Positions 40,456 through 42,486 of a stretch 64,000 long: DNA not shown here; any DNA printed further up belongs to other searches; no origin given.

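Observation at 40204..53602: Tandem pair of colinear giant paralogs (2421 and 1945 aa) of no recognisable family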

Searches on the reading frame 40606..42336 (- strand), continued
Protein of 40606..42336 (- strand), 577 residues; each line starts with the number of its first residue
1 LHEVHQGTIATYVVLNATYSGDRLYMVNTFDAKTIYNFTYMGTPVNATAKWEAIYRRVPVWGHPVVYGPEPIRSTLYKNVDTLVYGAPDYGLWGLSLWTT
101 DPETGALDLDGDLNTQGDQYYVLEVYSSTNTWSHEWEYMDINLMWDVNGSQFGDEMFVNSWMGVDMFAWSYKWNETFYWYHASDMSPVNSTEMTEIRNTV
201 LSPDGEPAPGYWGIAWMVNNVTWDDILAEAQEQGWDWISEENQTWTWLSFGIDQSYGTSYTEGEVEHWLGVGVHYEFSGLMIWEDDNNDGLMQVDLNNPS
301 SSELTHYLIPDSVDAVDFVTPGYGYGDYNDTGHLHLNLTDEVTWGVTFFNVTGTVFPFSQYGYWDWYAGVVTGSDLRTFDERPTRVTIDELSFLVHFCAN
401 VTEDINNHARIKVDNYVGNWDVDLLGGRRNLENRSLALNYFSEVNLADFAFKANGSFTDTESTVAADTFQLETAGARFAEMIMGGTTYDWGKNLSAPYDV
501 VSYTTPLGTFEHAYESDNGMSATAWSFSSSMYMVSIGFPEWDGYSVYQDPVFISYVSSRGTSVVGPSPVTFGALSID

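Call 73: find_related_loci(query=A6, collection=genome_contigs, flank=7000)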
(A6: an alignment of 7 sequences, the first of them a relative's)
Query A6 (535 aa) in genome_contigs; peptide patterns used: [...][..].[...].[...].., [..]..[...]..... (x = any residue, [..] = any of these).
263 stretches matched a pattern; 28 encode a relative of the query (tblastn E <= 1e-3); 28 distinct loci.
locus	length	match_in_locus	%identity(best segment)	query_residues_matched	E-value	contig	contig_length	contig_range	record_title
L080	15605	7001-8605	100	1-535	0e+0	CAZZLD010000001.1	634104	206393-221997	MAG TPA_asm: uncultured Candidatus Bathyarchaeia archaeon isolate SRP323688_co1_137 genome assembly, contig: NODE_8_leng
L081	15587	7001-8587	72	2-531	0e+0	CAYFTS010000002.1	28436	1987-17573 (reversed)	MAG TPA_asm: uncultured Candidatus Bathyarchaeia archaeon isolate ERP108616_co1_179 genome assembly, contig: k119_199478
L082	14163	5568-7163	71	2-531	0e+0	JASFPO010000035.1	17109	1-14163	MAG: Candidatus Bathyarchaeota archaeon isolate D0819M58metaG_Bin_753 D0819M58metaG_FD_scaffold_273_c1, whole genome sho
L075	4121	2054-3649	68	1-532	0e+0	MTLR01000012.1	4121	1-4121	MAG: Candidatus Bathyarchaeota archaeon JdFR-04 JGI24020J35080_1005680, whole genome shotgun sequence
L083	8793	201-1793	66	1-531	0e+0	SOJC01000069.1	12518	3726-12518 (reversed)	MAG: Candidatus Bathyarchaeota archaeon isolate E29_bin60 NODE_1460_length_12518_cov_62.775415, whole genome shotgun seq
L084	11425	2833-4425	65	1-531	0e+0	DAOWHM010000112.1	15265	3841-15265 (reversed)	MAG TPA_asm: Candidatus Bathyarchaeota archaeon isolate CSMAG_2017 CSMAG_2017_k141_735672_length_15265_cov_14.1584, whol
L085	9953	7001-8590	62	3-533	0e+0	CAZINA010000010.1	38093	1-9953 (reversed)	MAG TPA_asm: uncultured Candidatus Bathyarchaeia archaeon isolate binchicken_co294_20 genome assembly, contig: NODE_1522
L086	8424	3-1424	67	59-532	0e+0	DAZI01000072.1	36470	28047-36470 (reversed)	MAG TPA_asm: Candidatus Bathyarchaeota archaeon UBA233 UBA233_contig_304, whole genome shotgun sequence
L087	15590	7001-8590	58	1-532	0e+0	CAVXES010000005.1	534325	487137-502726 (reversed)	MAG: uncultured archaeon isolate MFD02416.bin.1.263 genome assembly, contig: contig_84220, whole genome shotgun sequence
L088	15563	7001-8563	55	3-524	0e+0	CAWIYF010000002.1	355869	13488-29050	MAG: Candidatus Bathyarchaeota archaeon isolate MFD05942.bin.1.284 genome assembly, contig: contig_19713, whole genome s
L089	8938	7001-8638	49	5-535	4e-172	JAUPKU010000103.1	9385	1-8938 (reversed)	MAG: Thermoproteota archaeon isolate erpe_2018_pw_0hr_WHONDRS-PP48-000085_B_bin.57 scaffold_810852, whole genome shotgun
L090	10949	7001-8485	42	12-523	5e-126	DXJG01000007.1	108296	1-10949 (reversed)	MAG TPA_asm: Candidatus Baldrarchaeota archaeon isolate MAG_95 contig_6157, whole genome shotgun sequence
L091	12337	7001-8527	40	5-532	3e-124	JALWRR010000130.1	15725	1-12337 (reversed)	MAG: Promethearchaeati archaeon isolate M2_metabat1_scaf2bin.245 M2_NODE_4305_length_15725_cov_2.915694, whole genome sh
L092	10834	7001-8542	38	4-529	2e-115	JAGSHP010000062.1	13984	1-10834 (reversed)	MAG: Candidatus Thorarchaeota archaeon isolate A399 k151_145669, whole genome shotgun sequence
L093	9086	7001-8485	41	12-522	1e-114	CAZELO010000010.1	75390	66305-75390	MAG TPA_asm: uncultured Candidatus Bathyarchaeia archaeon isolate SRP323688_co1_251 genome assembly, contig: NODE_688_le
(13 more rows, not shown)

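Call 81: list_cluster_members(proteins=[P0150, P0152, P0158, P0168, P0171, P0172, P0066, P0098, P0061, P0075])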
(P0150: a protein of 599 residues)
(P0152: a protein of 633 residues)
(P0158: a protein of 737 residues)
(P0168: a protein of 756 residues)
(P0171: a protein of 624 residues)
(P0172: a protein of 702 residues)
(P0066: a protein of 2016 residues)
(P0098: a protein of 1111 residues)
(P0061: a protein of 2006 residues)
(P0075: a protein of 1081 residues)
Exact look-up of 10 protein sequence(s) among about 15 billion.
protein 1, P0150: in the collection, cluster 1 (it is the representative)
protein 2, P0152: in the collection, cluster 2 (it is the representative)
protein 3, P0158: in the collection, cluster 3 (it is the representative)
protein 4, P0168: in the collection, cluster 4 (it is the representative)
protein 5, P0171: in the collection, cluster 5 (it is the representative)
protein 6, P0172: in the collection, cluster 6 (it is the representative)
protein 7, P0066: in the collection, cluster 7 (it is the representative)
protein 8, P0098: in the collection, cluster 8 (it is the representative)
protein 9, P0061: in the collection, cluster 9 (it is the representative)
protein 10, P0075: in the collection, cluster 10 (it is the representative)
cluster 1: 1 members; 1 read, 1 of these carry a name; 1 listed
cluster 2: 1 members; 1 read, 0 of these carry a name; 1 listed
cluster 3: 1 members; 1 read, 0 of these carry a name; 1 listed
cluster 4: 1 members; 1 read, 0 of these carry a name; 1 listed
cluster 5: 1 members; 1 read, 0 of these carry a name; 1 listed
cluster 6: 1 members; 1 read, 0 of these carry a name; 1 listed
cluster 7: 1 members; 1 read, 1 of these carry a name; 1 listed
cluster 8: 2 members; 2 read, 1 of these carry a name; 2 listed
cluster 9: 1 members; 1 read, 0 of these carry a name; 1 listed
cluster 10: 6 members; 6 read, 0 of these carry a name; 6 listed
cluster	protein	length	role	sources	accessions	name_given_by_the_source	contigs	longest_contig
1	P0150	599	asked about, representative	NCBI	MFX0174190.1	MAG: hypothetical protein ACFE9L_20100 [Candidatus Hodarchaeota archaeon]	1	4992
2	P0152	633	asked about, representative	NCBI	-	-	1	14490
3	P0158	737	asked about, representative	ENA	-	-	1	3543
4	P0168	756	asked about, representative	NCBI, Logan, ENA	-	-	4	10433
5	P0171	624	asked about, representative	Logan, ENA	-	-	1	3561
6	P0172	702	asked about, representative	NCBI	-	-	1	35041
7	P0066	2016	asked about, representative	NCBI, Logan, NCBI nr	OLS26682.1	MAG: hypothetical protein HeimC3_07840 [Candidatus Heimdallarchaeota archaeon LC_3]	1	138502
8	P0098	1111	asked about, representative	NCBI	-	-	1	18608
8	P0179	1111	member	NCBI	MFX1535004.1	MAG: hypothetical protein ACFFDI_12335 [Promethearchaeota archaeon]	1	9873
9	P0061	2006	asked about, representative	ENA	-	-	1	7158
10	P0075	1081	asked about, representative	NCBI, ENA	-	-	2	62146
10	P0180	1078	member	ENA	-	-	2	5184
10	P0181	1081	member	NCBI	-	-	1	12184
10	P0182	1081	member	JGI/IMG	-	-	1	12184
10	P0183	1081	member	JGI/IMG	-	-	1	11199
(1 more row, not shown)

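Call 83: search_protein_families(library=ncbifam, proteins=[P0066, P0098, P0144, P0158, P0168, P0150, P0171, P0061, P0065], max_evalue=1)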
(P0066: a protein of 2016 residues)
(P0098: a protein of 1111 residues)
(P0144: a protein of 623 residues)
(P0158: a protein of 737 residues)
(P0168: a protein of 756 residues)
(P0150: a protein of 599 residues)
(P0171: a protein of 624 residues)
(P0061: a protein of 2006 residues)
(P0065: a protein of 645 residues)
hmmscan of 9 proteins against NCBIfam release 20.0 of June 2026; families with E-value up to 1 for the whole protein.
P0066 (2016 aa): 2 families
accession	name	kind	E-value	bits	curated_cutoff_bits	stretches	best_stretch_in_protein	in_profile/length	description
TIGR04216.1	halo_surf_glyco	exception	0.0043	15.3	400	1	1958-2008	731-781/784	HVO_2072 family ArtA-dependent S-layer glycoprotein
NF033507.3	Loki-CTERM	subfamily_domain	0.013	15.8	19.9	1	1988-2014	1-26/27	Loki-CTERM sorting domain-containing protein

P0098 (1111 aa): 1 family
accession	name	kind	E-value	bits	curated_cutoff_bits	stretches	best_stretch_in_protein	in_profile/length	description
NF045529.2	Heimdall-CTERM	domain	0.0016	18.8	24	1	1085-1110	1-26/26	Heimdall-CTERM domain-containing surface protein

P0144 (623 aa): 1 family
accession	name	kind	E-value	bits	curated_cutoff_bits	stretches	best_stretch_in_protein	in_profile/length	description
NF045529.2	Heimdall-CTERM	domain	0.0014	18.9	24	1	596-623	1-26/26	Heimdall-CTERM domain-containing surface protein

P0158 (737 aa): 1 family
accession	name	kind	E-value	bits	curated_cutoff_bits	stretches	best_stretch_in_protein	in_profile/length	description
NF045529.2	Heimdall-CTERM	domain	4.2e-06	26.9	24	1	713-737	2-26/26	Heimdall-CTERM domain-containing surface protein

P0168 (756 aa): 2 families
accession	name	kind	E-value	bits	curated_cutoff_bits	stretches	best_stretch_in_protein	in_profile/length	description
NF033507.3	Loki-CTERM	subfamily_domain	0.00052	20.2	19.9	1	731-756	1-25/27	Loki-CTERM sorting domain-containing protein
NF045529.2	Heimdall-CTERM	domain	0.0014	18.9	24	1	731-755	2-26/26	Heimdall-CTERM domain-containing surface protein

P0150 (599 aa): 1 family
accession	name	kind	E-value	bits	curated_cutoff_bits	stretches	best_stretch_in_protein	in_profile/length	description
NF045529.2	Heimdall-CTERM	domain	0.033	14.6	24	1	572-598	2-26/26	Heimdall-CTERM domain-containing surface protein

P0171 (624 aa): 0 families

P0061 (2006 aa): 3 families
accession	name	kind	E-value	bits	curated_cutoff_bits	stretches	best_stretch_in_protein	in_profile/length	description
NF045529.2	Heimdall-CTERM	domain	0.004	17.5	24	1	1979-2004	1-26/26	Heimdall-CTERM domain-containing surface protein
NF033510.3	Ca_tandemer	repeat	0.011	16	50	1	1880-1921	54-95/96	Ca2+-stabilized repeat-containing adhesin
NF033507.3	Loki-CTERM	subfamily_domain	0.016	15.5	19.9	1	1981-2005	2-25/27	Loki-CTERM sorting domain-containing protein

P0065 (645 aa): 1 family
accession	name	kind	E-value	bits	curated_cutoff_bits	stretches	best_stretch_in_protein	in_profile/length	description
NF033507.3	Loki-CTERM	subfamily_domain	0.099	13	19.9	1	619-643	3-27/27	Loki-CTERM sorting domain-containing protein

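Call 97: find_encoding_contigs(protein=P0130, flank=8000, max_places=2)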
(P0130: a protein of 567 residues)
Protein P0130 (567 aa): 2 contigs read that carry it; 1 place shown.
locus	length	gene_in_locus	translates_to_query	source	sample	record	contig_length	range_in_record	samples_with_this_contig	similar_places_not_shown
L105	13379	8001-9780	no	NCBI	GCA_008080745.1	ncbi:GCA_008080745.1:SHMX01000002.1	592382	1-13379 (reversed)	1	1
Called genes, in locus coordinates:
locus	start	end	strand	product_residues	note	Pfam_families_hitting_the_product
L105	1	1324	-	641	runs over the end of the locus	PF00664:ABC_membrane, PF00005:ABC_tran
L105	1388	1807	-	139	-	PF00258:Flavodoxin_1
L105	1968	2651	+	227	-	PF00730:HhH-GPD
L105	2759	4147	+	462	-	PF00999:Na_H_Exchanger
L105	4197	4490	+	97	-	-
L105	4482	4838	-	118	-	-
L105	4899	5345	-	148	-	-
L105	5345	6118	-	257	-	-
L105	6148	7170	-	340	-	-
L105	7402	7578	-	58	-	-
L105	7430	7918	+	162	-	PF12802:MarR_2, PF24034:DUF7343, PF00392:GntR (weak)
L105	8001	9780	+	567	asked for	-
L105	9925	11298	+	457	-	PF00999:Na_H_Exchanger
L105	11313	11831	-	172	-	-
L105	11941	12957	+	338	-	-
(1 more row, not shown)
